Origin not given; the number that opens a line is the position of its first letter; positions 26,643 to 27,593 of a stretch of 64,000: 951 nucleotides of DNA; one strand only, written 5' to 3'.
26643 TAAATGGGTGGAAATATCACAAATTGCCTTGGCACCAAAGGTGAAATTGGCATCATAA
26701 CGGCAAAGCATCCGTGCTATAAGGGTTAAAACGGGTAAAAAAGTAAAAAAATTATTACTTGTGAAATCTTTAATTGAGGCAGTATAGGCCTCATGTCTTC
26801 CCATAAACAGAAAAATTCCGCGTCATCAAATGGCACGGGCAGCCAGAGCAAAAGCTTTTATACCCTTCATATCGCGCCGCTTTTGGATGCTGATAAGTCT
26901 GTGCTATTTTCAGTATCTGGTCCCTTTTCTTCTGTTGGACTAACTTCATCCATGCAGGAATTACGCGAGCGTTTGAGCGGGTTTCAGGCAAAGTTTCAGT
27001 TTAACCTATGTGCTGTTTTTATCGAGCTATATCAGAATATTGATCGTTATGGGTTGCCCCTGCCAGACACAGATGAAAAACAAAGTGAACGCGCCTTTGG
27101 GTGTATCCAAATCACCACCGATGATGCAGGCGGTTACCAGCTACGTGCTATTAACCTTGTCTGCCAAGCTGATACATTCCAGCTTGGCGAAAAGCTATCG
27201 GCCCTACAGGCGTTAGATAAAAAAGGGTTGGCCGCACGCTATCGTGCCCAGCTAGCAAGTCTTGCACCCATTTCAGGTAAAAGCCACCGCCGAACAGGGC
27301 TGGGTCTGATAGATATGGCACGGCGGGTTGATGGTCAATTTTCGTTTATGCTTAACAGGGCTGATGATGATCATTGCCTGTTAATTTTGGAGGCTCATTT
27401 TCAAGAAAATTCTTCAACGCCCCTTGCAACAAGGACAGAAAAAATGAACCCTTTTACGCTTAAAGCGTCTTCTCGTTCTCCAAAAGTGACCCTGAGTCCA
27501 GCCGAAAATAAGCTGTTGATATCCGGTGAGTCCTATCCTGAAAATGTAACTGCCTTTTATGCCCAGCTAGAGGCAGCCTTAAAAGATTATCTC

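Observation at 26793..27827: SiaB-like kinase and SiaC-like phosphoprotein fused into one polypeptide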

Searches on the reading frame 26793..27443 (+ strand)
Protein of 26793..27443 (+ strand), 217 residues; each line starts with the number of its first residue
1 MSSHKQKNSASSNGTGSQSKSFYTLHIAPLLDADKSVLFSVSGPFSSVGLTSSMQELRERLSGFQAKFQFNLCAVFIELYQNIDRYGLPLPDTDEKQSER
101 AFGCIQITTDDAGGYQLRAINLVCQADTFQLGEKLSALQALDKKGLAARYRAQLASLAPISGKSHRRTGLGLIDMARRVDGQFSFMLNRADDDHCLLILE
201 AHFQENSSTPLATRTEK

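Call 3: search_protein_families(library=pfam, proteins=[window:26793-27443:+], max_evalue=0.1)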
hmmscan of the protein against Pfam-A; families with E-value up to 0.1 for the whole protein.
window:26793-27443:+ (217 aa): 1 family
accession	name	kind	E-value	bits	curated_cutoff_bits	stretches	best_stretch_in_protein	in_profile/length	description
PF19788.4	DUF6272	-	1.2e-21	77.2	26.6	1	66-196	9-133/134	Family of unknown function (DUF6272)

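Call 4: search_protein_families(library=ncbifam, proteins=[window:26793-27443:+], max_evalue=0.1)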
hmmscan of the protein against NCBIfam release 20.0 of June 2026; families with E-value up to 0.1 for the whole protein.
window:26793-27443:+ (217 aa): 2 families
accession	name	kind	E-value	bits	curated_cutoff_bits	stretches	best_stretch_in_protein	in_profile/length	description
NF038262.1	SiaB_fam_kinase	subfamily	1.1e-26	93.4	85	1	34-202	10-176/177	SiaB family protein kinase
NF038264.1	kinase_SiaB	equivalog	1.3e-20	73.9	225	1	35-201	12-174/176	biofilm regulation protein kinase SiaB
